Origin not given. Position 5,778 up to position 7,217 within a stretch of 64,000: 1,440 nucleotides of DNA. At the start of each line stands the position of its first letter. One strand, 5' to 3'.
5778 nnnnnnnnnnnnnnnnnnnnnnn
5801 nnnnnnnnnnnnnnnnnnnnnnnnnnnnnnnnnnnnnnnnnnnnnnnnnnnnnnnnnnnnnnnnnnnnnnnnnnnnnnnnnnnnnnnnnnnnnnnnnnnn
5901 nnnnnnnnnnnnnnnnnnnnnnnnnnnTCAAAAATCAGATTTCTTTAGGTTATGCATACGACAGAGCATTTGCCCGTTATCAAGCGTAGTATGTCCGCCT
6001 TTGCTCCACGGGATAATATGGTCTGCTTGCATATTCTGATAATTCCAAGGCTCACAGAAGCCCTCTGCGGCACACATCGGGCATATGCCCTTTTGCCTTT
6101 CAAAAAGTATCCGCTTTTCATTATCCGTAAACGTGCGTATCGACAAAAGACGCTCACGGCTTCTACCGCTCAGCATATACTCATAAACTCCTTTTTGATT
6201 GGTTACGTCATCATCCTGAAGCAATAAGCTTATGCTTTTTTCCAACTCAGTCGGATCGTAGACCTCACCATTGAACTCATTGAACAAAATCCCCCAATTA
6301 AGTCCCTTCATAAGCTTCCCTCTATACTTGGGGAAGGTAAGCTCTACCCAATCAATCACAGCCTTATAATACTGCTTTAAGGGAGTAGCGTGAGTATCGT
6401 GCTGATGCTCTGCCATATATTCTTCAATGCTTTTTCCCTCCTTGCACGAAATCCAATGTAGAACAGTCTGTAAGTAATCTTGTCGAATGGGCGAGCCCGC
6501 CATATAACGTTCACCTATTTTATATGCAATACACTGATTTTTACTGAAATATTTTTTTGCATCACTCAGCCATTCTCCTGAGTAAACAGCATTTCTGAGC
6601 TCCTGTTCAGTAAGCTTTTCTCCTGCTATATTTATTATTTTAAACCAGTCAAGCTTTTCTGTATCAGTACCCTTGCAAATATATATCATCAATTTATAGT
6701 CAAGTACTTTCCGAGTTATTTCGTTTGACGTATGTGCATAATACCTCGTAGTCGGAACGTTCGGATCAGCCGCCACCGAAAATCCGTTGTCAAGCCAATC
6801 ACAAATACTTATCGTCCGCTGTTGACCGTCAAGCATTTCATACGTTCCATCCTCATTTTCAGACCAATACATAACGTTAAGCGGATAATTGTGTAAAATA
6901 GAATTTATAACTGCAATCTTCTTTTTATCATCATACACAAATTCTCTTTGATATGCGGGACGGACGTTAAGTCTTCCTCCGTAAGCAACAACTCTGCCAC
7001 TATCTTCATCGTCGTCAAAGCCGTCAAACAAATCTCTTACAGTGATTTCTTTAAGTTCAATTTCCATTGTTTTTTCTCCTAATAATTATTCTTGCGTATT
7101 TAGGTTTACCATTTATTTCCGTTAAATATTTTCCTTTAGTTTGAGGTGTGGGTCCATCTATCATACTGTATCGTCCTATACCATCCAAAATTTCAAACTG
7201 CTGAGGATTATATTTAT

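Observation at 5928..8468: Controller-HTH / m6A methyltransferase / DUF262-HNH nuclease: an R-M-like module whose nuclease comes from a family usually seen as modification-dependent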

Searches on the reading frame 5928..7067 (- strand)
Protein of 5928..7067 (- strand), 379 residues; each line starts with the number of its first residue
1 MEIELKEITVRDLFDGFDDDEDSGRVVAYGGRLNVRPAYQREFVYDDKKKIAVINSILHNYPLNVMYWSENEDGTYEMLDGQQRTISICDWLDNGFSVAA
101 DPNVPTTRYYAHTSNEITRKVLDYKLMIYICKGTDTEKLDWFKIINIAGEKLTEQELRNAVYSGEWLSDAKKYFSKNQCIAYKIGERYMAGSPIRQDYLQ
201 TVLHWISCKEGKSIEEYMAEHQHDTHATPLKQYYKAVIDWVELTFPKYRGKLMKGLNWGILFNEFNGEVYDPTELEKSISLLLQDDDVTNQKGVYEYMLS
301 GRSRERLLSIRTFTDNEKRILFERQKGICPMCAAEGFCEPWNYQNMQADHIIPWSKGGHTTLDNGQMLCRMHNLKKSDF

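Call 3: search_protein_families(library=pfam, proteins=[window:5928-7067:-], max_evalue=0.01)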
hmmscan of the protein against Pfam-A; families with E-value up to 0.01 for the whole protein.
window:5928-7067:- (379 aa): 3 families
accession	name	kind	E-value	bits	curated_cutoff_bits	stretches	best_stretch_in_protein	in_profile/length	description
PF03235.19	GmrSD_N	-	2.5e-19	70.6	33.2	1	35-162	13-198/199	GmrSD restriction endonuclease, N-terminal domain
PF01844.29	HNH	-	2.2e-09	37.8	21.4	1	329-378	1-46/47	HNH endonuclease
PF14279.12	HNH_5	-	2.1e-05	24.8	27.5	1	343-376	10-43/56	HNH endonuclease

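Call 4: search_protein_families(library=padloc, proteins=[window:5928-7067:-], max_evalue=0.01)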
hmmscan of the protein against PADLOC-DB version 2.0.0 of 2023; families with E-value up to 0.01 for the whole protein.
window:5928-7067:- (379 aa): 8 families
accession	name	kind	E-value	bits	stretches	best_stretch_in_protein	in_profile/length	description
PDLC03418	REase_II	-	4.4e-126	418.9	1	1-378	1-371/372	Type II restriction enzyme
PDLC03877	NsnA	-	6.1e-28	96.1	1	31-174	63-212/385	-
PDLC04027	PD-T4-2_A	-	6.2e-13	46.5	1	31-220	50-259/363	-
PDLC04151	HEC-05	-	4.6e-05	20.3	1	37-69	43-76/600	-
PDLC04150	HEC-05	-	0.00022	18.2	1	37-71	25-59/583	-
PDLC03478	REase_II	-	0.00056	17.7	1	316-377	99-159/219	Type II restriction enzyme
PDLC01256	Cas9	-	0.0062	13.4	1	313-378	498-561/711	"CAS-II-A,CAS-II-B,CAS-II-C; effector__SPE"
PDLC03656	mREase_IV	-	0.0075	14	0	317-370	195-249/277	Type IV methyl-directed restriction enzyme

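Call 5: search_protein_families(library=ncbifam, proteins=[window:5928-7067:-], max_evalue=0.01)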
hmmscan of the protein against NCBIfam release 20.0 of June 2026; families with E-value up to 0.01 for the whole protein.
window:5928-7067:- (379 aa): 2 families
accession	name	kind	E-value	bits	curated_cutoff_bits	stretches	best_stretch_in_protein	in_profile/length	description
NF049971.1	CRISPR_Cas9d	exception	3.6e-05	22.6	375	1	314-378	533-595/986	type II CRISPR RNA-guided endonuclease Cas9d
NF040563.1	guided_IscB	equivalog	0.0059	15.8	175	1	318-377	184-236/314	RNA-guided endonuclease IscB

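Call 6: search_solved_structures(query=window:5928-7067:-, max_evalue=1, show_alignments=1)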
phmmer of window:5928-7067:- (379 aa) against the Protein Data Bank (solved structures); distinct sequences matched with E-value up to 1: 3.
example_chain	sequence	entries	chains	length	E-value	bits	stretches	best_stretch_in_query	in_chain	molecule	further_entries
4bwr_A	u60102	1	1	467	0.0048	19.1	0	182-287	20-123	PROTEIN CORRESPONDING TO LOCUS C5321 FROM CFT073 E.COLI STRAIN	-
6me0_C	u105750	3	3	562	0.086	15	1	317-367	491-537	Maturase reverse transcriptase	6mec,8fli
6ghc_A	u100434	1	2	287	0.091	14.9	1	319-370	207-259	5-methylcytosine-specific restriction enzyme A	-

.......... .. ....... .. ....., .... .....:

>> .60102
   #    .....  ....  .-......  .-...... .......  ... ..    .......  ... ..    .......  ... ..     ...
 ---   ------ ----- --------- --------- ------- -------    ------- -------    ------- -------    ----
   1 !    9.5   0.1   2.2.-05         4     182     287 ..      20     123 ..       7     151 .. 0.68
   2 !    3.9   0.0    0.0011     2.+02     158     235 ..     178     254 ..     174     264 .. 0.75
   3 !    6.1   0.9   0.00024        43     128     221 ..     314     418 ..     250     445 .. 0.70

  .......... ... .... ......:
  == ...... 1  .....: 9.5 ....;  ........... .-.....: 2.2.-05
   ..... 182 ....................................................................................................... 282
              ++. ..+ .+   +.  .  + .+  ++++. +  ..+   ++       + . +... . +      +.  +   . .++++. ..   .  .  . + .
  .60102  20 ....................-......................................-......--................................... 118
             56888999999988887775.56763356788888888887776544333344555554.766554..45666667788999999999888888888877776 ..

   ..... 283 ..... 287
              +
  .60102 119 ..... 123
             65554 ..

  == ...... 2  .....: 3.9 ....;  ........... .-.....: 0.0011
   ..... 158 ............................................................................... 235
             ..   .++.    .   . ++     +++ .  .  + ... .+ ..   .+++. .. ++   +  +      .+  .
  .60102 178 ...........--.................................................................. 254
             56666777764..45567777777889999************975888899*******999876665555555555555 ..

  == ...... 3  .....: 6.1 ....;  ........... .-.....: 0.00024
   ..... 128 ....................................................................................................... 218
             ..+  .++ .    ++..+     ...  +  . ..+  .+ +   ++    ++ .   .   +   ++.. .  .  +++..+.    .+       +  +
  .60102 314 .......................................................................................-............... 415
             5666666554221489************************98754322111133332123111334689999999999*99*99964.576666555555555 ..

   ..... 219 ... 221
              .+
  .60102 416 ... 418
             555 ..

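Call 8: find_homologous_proteins(query=window:5928-7067:-)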
Query window:5928-7067:- (379 aa): 8000 proteins with E <= 0.001 among 8000 candidates; the best 120 are listed.
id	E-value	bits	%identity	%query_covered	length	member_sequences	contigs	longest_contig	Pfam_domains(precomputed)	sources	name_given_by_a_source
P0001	1.3e-264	895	100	100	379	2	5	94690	PF01844.30,PF03235.20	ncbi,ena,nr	ncbi:MAG: DUF262 domain-containing protein [Clostridia bacterium]|nr:DUF262 domain-containing protei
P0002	2.5e-215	733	80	100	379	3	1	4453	PF01844.30,PF03235.20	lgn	-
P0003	4.3e-215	732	80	100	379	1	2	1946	PF01844.30,PF03235.20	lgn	-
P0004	4.8e-215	732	80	100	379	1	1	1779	PF01844.30,PF03235.20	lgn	-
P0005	5.0e-215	732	79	100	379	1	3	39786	PF01844.30,PF03235.20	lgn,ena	-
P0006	7.0e-215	731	80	100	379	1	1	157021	PF01844.30,PF03235.20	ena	-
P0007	3.9e-214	729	79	100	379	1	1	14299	PF01844.30,PF03235.20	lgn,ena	-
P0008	7.2e-214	728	80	100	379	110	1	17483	PF01844.30,PF03235.20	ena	-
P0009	6.1e-213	725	81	100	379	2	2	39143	PF01844.30,PF03235.20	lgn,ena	-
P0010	6.2e-213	725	81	100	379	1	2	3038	PF01844.30,PF03235.20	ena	-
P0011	6.2e-213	725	79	100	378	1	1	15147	PF01844.30,PF03235.20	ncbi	-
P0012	2.6e-212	723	79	100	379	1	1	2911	PF01844.30,PF03235.20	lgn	-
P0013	4.4e-212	722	79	100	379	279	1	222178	PF01844.30,PF03235.20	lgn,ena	-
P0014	5.2e-212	722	79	100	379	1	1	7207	PF01844.30,PF03235.20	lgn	-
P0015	9.7e-212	721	78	100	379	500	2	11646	PF01844.30,PF03235.20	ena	-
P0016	4.1e-211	719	78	100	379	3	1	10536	PF01844.30,PF03235.20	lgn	-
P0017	1.1e-209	714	78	100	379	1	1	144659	PF01844.30,PF14279.13,PF03235.20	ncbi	-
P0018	1.9e-209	713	78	100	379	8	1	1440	PF01844.30,PF03235.20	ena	-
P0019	2.0e-209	713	76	99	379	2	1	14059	PF01844.30,PF03235.20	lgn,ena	-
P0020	8.6e-209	711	78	100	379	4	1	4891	PF01844.30,PF03235.20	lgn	-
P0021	1.9e-208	710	77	100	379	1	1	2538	PF01844.30,PF03235.20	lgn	-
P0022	4.4e-208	709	77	100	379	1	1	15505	PF01844.30,PF03235.20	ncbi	-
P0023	7.2e-208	708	76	100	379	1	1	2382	PF01844.30,PF03235.20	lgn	-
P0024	1.0e-207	708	76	100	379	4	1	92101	PF01844.30,PF03235.20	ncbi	-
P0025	1.1e-207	708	76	100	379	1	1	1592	PF01844.30,PF03235.20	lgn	-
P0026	1.8e-207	707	78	99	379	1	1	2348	PF01844.30,PF14279.13,PF03235.20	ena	-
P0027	3.0e-207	706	76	100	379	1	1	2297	PF01844.30,PF03235.20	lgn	-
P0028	6.8e-207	705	76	100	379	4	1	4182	PF01844.30,PF03235.20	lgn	-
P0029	1.1e-206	704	78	100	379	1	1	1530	PF01844.30,PF03235.20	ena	-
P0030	1.8e-206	704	77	100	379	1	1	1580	PF01844.30,PF03235.20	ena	-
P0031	2.1e-206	703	76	100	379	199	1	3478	PF01844.30,PF03235.20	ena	-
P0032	2.2e-206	703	76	99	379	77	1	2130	PF01844.30,PF03235.20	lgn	-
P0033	8.5e-206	701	77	100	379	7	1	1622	PF01844.30,PF03235.20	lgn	-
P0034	1.0e-205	701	77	100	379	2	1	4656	PF01844.30,PF03235.20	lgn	-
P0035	1.9e-205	700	75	100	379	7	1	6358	PF01844.30,PF03235.20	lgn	-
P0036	2.3e-205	700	78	100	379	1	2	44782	PF01844.30,PF02945.22,PF14279.13,PF03235.20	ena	-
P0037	6.1e-205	699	77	100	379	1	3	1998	PF01844.30,PF14279.13,PF03235.20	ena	-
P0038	9.2e-205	698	76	100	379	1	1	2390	PF01844.30,PF03235.20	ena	-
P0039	1.1e-204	698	76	100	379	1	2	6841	PF01844.30,PF03235.20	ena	-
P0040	1.2e-204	698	76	100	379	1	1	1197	PF01844.30,PF03235.20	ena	-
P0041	1.5e-204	697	76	100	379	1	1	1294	PF01844.30,PF03235.20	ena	-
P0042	1.5e-204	697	75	100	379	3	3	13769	PF01844.30,PF03235.20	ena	-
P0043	1.8e-204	697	76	99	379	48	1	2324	PF01844.30,PF03235.20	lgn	-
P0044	4.6e-204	696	76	100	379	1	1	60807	PF01844.30,PF14279.13,PF03235.20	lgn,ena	-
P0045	3.1e-203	693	76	100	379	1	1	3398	PF01844.30,PF03235.20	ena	-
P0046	3.4e-203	693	76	100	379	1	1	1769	PF01844.30,PF03235.20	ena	-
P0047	3.8e-203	693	77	100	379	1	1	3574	PF01844.30,PF14279.13,PF03235.20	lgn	-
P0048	1.1e-202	691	75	100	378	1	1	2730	PF01844.30,PF03235.20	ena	-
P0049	5.3e-202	689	75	100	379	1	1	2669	PF01844.30,PF03235.20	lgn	-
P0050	6.4e-202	689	75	100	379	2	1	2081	PF01844.30,PF03235.20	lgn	-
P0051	1.2e-201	688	75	100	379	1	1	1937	PF01844.30,PF03235.20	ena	-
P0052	1.6e-201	687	75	100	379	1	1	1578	PF01844.30,PF03235.20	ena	-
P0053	4.3e-201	686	75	100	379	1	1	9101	PF01844.30,PF14279.13,PF03235.20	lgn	-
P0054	1.3e-200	684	73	100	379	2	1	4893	PF01844.30,PF03235.20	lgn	-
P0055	1.3e-200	684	76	100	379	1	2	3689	PF01844.30,PF03235.20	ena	-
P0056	1.5e-200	684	76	100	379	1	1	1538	PF01844.30,PF14279.13,PF03235.20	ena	-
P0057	2.5e-200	683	75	100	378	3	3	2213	PF01844.30,PF03235.20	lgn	-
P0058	8.6e-200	682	75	100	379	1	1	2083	PF01844.30,PF03235.20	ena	-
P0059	3.1e-199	680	74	100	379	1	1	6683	PF01844.30,PF03235.20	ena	-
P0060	5.6e-199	679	75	100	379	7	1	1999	PF01844.30,PF03235.20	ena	-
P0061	1.1e-198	678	74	100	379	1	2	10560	PF01844.30,PF03235.20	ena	-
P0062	1.6e-198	678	73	100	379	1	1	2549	PF01844.30,PF03235.20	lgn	-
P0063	8.4e-198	675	72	99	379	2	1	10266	PF01844.30,PF03235.20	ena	-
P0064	1.6e-197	674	74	100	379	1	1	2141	PF01844.30,PF03235.20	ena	-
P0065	5.2e-197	673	74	100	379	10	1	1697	PF01844.30,PF03235.20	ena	-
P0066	1.1e-196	671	73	100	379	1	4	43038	PF01844.30,PF03235.20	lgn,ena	-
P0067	3.4e-196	670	74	100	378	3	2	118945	PF01844.30,PF03235.20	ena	-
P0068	4.4e-196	669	73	100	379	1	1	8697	PF01844.30,PF03235.20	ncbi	-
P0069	1.5e-195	668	73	100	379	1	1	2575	PF01844.30,PF03235.20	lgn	-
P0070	4.8e-195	666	72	100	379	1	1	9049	PF01844.30,PF14279.13,PF03235.20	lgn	-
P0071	8.8e-195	665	73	100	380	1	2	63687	PF01844.30,PF03235.20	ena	-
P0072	1.9e-194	664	72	99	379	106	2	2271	PF01844.30,PF03235.20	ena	-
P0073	8.9e-194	662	73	99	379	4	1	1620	PF01844.30,PF03235.20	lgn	-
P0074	3.3e-193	660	71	100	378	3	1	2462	PF01844.30,PF03235.20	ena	-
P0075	5.9e-192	656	72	100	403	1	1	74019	PF01844.30,PF03235.20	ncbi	-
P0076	1.0e-191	655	70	100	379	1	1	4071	PF01844.30,PF03235.20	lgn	-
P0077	7.6e-191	652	70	99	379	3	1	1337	PF01844.30,PF03235.20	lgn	-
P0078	5.4e-190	649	72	100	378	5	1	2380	PF01844.30,PF03235.20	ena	-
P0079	2.4e-189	647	70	100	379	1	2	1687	PF01844.30,PF03235.20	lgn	-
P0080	1.2e-188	645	69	100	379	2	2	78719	PF01844.30,PF03235.20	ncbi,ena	-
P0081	9.1e-188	642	71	99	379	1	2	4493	PF01844.30,PF03235.20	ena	-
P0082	2.8e-182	624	71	99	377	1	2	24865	PF01844.30,PF03235.20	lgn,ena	-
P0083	9.4e-179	612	65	100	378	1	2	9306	PF01844.30,PF03235.20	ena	-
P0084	4.3e-174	597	64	100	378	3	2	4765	PF01844.30,PF03235.20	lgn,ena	-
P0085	5.1e-174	597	67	100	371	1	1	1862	PF01844.30,PF03235.20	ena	-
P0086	8.4e-174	596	75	86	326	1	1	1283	PF01844.30,PF03235.20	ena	-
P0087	3.5e-171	588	63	100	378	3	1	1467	PF01844.30,PF03235.20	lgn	-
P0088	1.5e-170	585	63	100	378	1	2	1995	PF01844.30,PF03235.20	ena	-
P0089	2.0e-170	585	63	100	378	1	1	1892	PF01844.30,PF03235.20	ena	-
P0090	2.9e-170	584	63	100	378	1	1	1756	PF01844.30,PF03235.20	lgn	-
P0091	7.7e-170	583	63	100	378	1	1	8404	PF01844.30,PF03235.20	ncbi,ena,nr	ncbi:MAG: DUF262 domain-containing protein [Clostridia bacterium]|nr:DUF262 domain-containing protei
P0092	2.0e-167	575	62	100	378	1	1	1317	PF01844.30,PF03235.20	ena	-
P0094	6.3e-162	557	62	100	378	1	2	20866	PF01844.30,PF03235.20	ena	-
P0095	8.7e-162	557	61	100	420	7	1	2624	PF01844.30,PF13651.12,PF03235.20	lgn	-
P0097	9.3e-151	520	71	79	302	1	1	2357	PF01844.30,PF03235.20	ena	-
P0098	2.3e-147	509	59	99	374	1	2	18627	PF01844.30,PF03235.20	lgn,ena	-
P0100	3.1e-143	496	58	99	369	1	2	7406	PF01844.30,PF03235.20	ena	-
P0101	3.5e-143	495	54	100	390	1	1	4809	PF01844.30,PF14279.13,PF03235.20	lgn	-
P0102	1.7e-142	493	58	100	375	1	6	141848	PF01844.30,PF03235.20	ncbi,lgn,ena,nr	ncbi:MAG: DUF262 domain-containing protein [Clostridia bacterium]|nr:DUF262 domain-containing protei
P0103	3.2e-142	492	57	99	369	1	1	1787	PF01844.30,PF03235.20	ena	-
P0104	4.1e-142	492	57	99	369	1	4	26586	PF01844.30,PF03235.20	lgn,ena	-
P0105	4.2e-142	492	58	99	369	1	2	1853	PF01844.30,PF03235.20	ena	-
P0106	4.4e-142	492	57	99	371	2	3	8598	PF01844.30,PF03235.20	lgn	-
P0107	4.7e-142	492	58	99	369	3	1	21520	PF01844.30,PF03235.20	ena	-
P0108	5.9e-142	491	57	99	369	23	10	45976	PF01844.30,PF03235.20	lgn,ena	-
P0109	5.9e-142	491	55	100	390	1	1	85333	PF01844.30,PF14279.13,PF03235.20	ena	-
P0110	9.3e-142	491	57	100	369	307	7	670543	PF01844.30,PF03235.20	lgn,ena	-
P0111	1.1e-141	490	58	99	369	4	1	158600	PF01844.30,PF03235.20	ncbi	-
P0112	1.7e-141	490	57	99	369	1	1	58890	PF01844.30,PF03235.20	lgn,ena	-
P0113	2.8e-141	489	58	100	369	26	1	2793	PF01844.30,PF03235.20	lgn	-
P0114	4.0e-141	489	57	99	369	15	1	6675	PF01844.30,PF03235.20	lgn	-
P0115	5.0e-141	488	58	99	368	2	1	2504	PF01844.30,PF14279.13,PF03235.20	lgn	-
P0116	1.9e-140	486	58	100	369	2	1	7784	PF01844.30,PF03235.20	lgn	-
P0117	2.1e-140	486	78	68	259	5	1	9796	PF01844.30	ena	-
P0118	2.4e-140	486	56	99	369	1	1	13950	PF01844.30,PF03235.20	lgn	-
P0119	2.5e-140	486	57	100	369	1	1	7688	PF01844.30,PF03235.20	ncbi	ncbi:MAG: HNH endonuclease family protein [Candidatus Gallimonas sp.]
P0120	5.2e-140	485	57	100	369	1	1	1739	PF01844.30,PF03235.20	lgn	-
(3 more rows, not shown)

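Call 10: search_dna_similar(query=window:5928-7067:-, collection=plasmids, mode=protein, max_rows=25)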
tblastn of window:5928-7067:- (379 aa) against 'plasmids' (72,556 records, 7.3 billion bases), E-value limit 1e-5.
Records with a match: 127; places in all: 132; records where one place covers at least 80% of the query: 44.
Best place of each record, by identity: <60% 127.
By first word of the organism name: Klebsiella 24; Enterococcus 12; Streptomyces 9; Acinetobacter 6; Rhizobium 5; Escherichia 5; Variovorax 3; Apilactobacillus 3; Rhodococcus 3; Campylobacter 3; and 44 more.
By predicted mobility (MOB-suite, as given by PLSDB): non-mobilizable 56; conjugative 50; mobilizable 21.
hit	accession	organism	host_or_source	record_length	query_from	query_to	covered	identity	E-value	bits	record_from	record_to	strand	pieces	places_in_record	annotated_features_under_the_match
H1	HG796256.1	uncultured bacterium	-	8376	1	377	99%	53.8%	5e-126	406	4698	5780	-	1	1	CDS (x2)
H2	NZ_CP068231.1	Aeromonas caviae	combined sewer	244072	1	378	100%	53.4%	5e-122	395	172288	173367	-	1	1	DUF262 domain-containing protein | adenine-specific methyltransferase EcoRI family protein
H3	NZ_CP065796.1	Mammaliicoccus sciuri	environment,single cell,feed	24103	1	378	100%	51.6%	7e-118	383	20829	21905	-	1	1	DUF262 domain-containing protein | adenine-specific methyltransferase EcoRI family protein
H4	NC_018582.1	Gordonia sp. KTR9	-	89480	1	378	100%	50.4%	6e-115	374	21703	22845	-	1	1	DUF262 domain-containing protein | adenine-specific methyltransferase EcoRI family protein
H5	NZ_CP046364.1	Macrococcoides canis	dog,swabs,ear infection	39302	1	377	99%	49.6%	2e-114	373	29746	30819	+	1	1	DUF262 domain-containing protein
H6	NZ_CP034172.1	Chryseobacterium taklimakanense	Homo sapiens,Blood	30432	1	377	99%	48.8%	2e-114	373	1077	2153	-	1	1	DUF262 domain-containing protein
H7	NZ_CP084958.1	Sulfitobacter indolifex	cell culture,Seawater from the North ...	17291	1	377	99%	48.8%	9e-111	362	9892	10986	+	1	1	DUF262 domain-containing protein | adenine-specific methyltransferase EcoRI family protein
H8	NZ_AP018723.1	Thiomicrorhabdus aquaedulcis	-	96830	1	378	100%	48.3%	1e-107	353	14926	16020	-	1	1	DUF262 domain-containing protein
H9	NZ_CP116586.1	Enterococcus dispar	Bos taurus,whole organism,fecal sample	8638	1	378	100%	46.6%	8e-102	337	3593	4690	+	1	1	DUF262 domain-containing protein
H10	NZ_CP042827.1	Ruania zhangjianzhongii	bat,pure culture,feces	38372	26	379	93%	49.7%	1e-107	354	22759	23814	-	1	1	DUF262 domain-containing protein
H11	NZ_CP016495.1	Lactiplantibacillus pentosus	bacteria,olive fermentation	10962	1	378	100%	45.7%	4e-106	349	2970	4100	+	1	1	DUF262 domain-containing protein | adenine-specific methyltransferase EcoRI family protein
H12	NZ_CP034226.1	Ligilactobacillus agilis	Chicken,Mixed culture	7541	1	378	100%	45.5%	2e-102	338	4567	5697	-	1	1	DUF262 domain-containing protein | adenine-specific methyltransferase EcoRI family protein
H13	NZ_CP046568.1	Dietzia sp. DQ12-45-1b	product water from oilfield,product ...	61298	32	379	92%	48.0%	2e-102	339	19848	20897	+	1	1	DUF262 domain-containing protein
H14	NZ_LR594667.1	Variovorax sp. SRS16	linuron-contaminated soil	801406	1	376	99%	43.6%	3e-97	323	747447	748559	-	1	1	DUF262 domain-containing protein | adenine-specific methyltransferase EcoRI family protein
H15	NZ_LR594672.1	Variovorax sp. PBL-E5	linuron-contaminated soil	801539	1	376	99%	43.6%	3e-97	323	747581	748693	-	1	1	DUF262 domain-containing protein | adenine-specific methyltransferase EcoRI family protein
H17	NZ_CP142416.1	Enterococcus faecium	Bovine,milk sample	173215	5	378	99%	39.3%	2e-81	278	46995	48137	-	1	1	DUF262 domain-containing protein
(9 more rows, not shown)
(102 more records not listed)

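Call 12: get_annotated_region(hit=H1, flank=4000)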
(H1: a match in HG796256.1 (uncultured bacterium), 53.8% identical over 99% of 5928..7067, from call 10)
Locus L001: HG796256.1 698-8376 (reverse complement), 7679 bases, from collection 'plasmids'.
description: Uncultured bacterium plasmid pRGI00069
organism: uncultured bacterium (NCBI taxid 77133)
taxonomy: Bacteria; ; ; ; ; ; uncultured bacterium
host: -; source: -; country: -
typing (MOB-suite, as given by PLSDB): non-mobilizable; replicon rep_cluster_1563
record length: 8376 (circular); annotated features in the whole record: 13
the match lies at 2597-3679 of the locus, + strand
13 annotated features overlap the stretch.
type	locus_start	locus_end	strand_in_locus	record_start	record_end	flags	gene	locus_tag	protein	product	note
CDS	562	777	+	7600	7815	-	-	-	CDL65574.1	-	-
CDS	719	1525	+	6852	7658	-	-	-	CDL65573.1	-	-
CDS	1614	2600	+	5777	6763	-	-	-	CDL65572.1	-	-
CDS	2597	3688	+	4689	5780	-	-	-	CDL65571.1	-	-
CDS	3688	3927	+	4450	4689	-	-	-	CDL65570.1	-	-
CDS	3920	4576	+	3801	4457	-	-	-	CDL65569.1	-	-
CDS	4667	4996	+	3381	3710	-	-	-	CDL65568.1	-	-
CDS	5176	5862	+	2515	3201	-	-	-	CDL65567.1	-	-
CDS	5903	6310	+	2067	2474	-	-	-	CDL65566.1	-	-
CDS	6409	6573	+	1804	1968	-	-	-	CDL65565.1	-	-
CDS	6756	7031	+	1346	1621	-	-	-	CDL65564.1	-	-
CDS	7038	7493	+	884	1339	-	-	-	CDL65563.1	-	-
CDS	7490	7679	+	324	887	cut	-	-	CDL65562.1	-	-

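Call 13: get_annotated_region(hit=H3, flank=4000)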
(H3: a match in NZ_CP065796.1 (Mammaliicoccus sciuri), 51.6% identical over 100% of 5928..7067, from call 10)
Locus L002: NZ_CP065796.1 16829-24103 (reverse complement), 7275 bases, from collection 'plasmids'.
description: Mammaliicoccus sciuri strain GDH8C110P plasmid pH8C110P-cfr, complete sequence
organism: Mammaliicoccus sciuri (NCBI taxid 1296)
taxonomy: Bacteria; Bacillota; Bacilli; Bacillales; Staphylococcaceae; Mammaliicoccus; Mammaliicoccus sciuri
host: -; source: environment,single cell,feed; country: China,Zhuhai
typing (MOB-suite, as given by PLSDB): mobilizable; replicon rep_cluster_1018; relaxase MOBV,MOBV
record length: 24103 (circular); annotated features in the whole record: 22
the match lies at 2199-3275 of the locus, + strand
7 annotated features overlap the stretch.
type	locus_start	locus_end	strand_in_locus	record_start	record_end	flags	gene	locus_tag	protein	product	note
CDS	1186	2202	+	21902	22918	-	-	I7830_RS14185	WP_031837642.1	adenine-specific methyltransferase EcoRI family protein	-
CDS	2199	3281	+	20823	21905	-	-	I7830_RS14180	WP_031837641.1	DUF262 domain-containing protein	-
CDS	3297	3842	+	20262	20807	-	-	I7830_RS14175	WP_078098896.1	recombinase family protein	GO:0006310 - DNA recombination [Evidence IEA]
CDS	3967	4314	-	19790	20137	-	-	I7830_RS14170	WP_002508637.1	metalloregulator ArsR/SmtB family transcription factor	GO:0006355 - regulation of DNA-templated transcription [Evidence IEA]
predicted_resistance_gene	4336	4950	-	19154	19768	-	cadD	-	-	cadmium resistance transporter CadD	predicted by amrfinderplus; class CADMIUM; identity 98.05%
CDS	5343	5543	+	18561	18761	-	-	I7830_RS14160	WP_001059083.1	cold-shock protein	-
CDS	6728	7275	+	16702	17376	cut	-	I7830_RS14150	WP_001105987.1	IS6-like element IS257 family transposase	GO:0006313 - DNA transposition [Evidence IEA]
